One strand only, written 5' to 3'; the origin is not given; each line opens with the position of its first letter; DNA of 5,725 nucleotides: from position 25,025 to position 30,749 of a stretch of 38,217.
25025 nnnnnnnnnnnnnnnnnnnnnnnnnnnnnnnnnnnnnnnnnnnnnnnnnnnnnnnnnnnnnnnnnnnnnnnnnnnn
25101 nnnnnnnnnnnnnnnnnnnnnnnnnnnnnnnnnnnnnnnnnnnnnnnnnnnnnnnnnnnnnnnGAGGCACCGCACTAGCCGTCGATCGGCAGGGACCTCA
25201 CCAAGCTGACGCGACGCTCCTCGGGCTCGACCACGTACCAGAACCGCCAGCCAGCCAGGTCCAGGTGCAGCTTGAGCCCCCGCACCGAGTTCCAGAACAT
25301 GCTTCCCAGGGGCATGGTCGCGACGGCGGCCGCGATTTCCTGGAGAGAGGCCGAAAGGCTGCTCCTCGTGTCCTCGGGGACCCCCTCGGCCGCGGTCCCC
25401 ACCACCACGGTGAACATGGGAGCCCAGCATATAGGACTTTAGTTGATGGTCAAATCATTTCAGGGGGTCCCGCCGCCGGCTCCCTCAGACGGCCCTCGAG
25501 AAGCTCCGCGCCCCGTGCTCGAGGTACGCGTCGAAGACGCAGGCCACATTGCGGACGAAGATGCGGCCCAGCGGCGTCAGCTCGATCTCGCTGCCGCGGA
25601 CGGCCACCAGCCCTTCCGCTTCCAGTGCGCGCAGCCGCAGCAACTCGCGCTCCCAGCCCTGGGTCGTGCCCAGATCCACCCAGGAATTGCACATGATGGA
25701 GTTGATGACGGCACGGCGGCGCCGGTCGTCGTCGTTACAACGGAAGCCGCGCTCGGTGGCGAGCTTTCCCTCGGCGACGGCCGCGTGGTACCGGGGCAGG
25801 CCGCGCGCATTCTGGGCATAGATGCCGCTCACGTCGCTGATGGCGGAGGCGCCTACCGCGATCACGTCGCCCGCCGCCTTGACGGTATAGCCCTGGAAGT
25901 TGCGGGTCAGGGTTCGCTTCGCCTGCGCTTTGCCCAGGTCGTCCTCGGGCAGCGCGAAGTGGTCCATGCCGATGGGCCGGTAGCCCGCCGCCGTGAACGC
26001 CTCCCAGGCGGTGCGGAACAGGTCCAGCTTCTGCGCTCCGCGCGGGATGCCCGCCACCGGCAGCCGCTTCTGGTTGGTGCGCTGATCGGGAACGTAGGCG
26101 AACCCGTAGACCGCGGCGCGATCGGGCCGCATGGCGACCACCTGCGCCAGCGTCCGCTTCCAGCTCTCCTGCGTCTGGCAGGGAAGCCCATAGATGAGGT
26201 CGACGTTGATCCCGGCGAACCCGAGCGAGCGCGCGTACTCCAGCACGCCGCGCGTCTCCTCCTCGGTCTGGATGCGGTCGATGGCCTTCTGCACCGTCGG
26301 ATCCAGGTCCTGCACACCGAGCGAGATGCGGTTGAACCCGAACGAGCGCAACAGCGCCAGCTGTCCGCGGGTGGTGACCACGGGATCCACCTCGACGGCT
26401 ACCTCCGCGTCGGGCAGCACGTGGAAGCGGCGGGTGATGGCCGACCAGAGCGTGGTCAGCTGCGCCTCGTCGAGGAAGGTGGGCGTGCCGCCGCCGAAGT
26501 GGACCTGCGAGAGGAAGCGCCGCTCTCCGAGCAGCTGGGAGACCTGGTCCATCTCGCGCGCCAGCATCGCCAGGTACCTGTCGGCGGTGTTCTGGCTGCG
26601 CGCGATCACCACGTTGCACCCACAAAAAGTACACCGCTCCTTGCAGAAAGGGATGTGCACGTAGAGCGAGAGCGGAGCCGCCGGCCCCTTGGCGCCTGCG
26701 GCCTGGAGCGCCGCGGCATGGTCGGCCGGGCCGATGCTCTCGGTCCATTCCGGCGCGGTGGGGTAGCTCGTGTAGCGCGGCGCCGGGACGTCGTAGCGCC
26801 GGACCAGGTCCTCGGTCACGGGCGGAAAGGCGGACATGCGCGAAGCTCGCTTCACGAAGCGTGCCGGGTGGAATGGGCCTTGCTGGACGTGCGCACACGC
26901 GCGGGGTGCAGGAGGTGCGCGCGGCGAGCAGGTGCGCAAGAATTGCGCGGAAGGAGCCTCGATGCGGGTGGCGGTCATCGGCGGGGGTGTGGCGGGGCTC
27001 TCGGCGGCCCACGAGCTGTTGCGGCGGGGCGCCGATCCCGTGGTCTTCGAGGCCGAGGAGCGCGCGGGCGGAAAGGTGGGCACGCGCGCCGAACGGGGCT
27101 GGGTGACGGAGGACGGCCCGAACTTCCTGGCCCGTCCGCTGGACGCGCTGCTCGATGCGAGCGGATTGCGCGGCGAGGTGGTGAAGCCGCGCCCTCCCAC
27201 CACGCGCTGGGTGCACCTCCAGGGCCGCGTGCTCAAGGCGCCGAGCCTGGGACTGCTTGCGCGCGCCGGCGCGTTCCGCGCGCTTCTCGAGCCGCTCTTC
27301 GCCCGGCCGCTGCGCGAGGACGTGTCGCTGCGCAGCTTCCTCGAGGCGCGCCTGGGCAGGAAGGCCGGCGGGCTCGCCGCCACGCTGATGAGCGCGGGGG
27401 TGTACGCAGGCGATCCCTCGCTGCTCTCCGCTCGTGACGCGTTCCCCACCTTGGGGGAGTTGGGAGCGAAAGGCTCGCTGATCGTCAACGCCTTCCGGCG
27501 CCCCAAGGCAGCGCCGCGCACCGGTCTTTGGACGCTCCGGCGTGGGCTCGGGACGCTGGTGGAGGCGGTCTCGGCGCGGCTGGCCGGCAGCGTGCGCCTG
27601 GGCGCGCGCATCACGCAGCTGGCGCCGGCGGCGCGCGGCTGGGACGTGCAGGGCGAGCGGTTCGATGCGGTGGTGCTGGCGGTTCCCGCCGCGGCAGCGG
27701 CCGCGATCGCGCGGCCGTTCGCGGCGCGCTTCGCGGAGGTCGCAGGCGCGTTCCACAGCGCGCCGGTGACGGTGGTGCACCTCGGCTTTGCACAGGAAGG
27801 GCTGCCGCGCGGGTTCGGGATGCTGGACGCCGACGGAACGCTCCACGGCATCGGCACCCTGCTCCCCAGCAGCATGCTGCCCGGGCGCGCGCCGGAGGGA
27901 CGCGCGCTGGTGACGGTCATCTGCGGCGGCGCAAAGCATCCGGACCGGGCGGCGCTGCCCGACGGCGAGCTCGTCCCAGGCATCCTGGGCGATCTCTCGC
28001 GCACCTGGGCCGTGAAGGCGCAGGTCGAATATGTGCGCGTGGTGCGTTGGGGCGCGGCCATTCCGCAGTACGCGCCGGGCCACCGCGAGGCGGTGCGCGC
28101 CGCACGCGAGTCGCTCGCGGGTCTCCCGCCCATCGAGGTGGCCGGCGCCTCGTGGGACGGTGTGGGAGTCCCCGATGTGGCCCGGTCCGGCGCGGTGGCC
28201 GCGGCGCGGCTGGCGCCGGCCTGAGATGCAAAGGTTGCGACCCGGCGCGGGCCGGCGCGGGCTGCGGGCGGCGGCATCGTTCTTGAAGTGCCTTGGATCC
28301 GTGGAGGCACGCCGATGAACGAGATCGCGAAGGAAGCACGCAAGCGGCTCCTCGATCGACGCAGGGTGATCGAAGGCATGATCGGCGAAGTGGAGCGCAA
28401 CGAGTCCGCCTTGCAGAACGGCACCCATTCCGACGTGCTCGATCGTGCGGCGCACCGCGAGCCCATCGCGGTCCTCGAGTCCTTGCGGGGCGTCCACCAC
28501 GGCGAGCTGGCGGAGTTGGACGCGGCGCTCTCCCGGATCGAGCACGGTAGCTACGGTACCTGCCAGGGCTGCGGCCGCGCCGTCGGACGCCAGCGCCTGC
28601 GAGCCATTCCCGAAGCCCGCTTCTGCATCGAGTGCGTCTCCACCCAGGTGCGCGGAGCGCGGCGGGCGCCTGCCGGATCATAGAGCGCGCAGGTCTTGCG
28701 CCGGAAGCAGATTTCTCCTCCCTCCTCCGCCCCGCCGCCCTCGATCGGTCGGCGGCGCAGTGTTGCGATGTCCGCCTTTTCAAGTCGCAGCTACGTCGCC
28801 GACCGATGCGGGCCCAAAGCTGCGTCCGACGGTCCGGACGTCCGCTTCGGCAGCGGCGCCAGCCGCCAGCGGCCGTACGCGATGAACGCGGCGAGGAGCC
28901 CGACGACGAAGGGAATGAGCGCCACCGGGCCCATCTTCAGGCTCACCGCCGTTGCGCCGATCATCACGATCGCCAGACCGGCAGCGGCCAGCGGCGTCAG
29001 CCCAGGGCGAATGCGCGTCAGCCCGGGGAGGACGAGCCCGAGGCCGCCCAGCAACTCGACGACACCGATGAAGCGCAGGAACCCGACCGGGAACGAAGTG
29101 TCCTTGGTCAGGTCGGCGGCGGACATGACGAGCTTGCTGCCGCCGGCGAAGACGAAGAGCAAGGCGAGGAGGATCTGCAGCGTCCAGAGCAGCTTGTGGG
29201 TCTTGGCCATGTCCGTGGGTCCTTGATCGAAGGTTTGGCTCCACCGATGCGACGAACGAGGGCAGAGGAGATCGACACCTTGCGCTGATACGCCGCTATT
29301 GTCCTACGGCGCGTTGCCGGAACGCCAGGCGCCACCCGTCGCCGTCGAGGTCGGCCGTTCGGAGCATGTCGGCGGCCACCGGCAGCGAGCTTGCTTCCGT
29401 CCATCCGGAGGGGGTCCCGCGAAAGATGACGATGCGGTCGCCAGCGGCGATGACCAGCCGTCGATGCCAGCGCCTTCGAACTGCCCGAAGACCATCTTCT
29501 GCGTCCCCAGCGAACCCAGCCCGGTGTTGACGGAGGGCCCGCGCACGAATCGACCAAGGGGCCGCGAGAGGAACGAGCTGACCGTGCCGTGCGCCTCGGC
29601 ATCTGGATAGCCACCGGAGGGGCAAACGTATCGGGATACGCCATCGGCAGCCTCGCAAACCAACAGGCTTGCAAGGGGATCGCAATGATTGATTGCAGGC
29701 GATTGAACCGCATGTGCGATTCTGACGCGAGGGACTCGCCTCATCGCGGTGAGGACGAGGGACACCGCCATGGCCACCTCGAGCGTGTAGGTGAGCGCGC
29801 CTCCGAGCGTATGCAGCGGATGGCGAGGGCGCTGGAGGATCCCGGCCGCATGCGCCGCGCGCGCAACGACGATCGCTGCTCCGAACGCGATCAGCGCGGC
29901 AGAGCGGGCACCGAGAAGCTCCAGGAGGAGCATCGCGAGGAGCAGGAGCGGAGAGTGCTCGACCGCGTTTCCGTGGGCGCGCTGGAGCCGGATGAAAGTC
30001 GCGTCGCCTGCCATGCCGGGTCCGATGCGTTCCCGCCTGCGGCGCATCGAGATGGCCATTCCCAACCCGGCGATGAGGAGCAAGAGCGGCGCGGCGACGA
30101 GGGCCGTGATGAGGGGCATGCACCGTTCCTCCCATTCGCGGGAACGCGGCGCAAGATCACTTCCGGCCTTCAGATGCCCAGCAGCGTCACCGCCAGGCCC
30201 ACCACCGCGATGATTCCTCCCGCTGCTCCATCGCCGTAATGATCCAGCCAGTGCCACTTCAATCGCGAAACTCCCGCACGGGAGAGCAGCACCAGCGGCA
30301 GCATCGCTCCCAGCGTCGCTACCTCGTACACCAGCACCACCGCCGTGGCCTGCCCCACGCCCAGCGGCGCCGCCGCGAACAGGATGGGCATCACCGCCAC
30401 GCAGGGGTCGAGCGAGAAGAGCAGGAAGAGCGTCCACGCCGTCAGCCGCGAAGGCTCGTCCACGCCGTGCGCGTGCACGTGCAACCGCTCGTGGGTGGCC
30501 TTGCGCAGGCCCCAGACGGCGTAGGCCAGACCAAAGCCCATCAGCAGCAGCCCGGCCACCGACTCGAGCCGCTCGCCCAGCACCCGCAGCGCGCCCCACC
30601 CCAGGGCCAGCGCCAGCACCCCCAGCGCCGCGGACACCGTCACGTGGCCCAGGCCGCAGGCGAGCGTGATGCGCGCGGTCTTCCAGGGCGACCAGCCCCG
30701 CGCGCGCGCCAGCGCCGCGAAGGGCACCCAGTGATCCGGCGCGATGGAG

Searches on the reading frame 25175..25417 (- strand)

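Call 42: search_protein_families(library=pfam, proteins=[window:25175-25417:-])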
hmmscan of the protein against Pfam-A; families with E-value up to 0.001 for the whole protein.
window:25175-25417:- (80 aa): 0 families

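Call 57: search_protein_families(library=pfam, proteins=[window:25175-25417:-], max_evalue=1)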
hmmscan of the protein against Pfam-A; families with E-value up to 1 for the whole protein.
window:25175-25417:- (80 aa): 1 family
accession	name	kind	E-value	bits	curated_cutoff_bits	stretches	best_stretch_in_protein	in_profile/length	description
PF23320.1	Zn_SUZ12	-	0.37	11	28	1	36-71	27-64/70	Polycomb protein SUZ12-like, Zn domain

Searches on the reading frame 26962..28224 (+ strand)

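Call 16: search_protein_families(library=pfam, proteins=[window:26962-28224:+])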
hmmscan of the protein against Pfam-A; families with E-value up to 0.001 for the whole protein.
window:26962-28224:+ (420 aa): 8 families
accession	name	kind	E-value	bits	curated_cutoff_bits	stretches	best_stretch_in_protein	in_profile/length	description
PF01593.30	Amino_oxidase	-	2e-40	139.9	19.8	1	10-417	1-442/443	Flavin containing amine oxidoreductase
PF13450.12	NAD_binding_8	-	2.5e-10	40.9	21.9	1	5-58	1-54/68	NAD(P)-binding Rossmann-like domain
PF01266.30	DAO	-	1e-07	32.3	27.9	1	2-257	1-217/353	FAD dependent oxidoreductase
PF00890.30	FAD_binding_2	-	1.3e-05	25.1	20.4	1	3-38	2-37/414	FAD binding domain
PF07992.20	Pyr_redox_2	-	8.1e-05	22.6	26.1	1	1-33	1-33/291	Pyridine nucleotide-disulphide oxidoreductase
PF01494.25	FAD_binding_3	-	0.00049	19.9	22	1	2-34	3-35/349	FAD binding domain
PF12831.13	FAD_oxidored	-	0.0006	19.6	27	1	3-39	2-38/416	FAD dependent oxidoreductase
PF03486.20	HI0933_like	-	0.00093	19.1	50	0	2-39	2-39/244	HI0933-like protein Rossmann domain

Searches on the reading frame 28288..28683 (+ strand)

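Call 16: search_protein_families(library=pfam, proteins=[window:28288-28683:+])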
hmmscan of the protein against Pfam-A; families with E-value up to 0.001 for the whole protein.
window:28288-28683:+ (131 aa): 2 families
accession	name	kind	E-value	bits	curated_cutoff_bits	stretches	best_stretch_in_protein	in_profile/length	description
PF01258.23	zf-dskA_traR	-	1.4e-10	41.4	24.9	1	87-116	1-30/36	Prokaryotic dksA/traR C4-type zinc finger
PF21173.2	DksA-like_N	-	4.2e-07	30.4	27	1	19-84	3-65/65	DnaK suppressor protein-like, N-terminal domain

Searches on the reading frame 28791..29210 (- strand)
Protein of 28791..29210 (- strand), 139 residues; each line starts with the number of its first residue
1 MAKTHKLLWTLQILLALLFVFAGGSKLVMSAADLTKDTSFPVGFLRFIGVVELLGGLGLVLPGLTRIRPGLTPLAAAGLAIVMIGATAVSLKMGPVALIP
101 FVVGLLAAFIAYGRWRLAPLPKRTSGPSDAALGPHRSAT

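Call 42: search_protein_families(library=pfam, proteins=[window:28791-29210:-])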
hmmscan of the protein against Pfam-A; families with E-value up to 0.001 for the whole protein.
window:28791-29210:- (139 aa): 2 families
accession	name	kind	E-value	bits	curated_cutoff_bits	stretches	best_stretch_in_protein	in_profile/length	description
PF13564.11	DoxX_2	-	9.4e-17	61.5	26.3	1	10-109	1-100/103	DoxX-like family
PF07681.17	DoxX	-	0.00085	20.3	23.6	1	11-89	5-82/85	DoxX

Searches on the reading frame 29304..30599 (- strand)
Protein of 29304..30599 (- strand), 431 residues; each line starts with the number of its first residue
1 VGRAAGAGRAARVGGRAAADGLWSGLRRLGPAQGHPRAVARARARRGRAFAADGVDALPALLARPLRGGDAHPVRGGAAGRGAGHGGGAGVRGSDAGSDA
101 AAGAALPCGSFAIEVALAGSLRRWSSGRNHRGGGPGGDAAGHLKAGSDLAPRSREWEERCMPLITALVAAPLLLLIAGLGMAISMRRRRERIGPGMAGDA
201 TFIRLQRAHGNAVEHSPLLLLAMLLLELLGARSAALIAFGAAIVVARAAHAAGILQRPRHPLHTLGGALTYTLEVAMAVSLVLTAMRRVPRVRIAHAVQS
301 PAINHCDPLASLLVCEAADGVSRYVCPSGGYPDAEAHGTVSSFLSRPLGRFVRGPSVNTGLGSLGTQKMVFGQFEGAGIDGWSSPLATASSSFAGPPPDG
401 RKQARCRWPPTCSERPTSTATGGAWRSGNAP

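Call 42: search_protein_families(library=pfam, proteins=[window:29304-30599:-])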
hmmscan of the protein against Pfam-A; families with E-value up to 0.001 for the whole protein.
window:29304-30599:- (431 aa): 1 family
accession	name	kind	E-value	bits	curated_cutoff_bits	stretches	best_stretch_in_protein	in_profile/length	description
PF01124.23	MAPEG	-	7.2e-14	52.5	23.4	1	166-282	2-128/129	MAPEG family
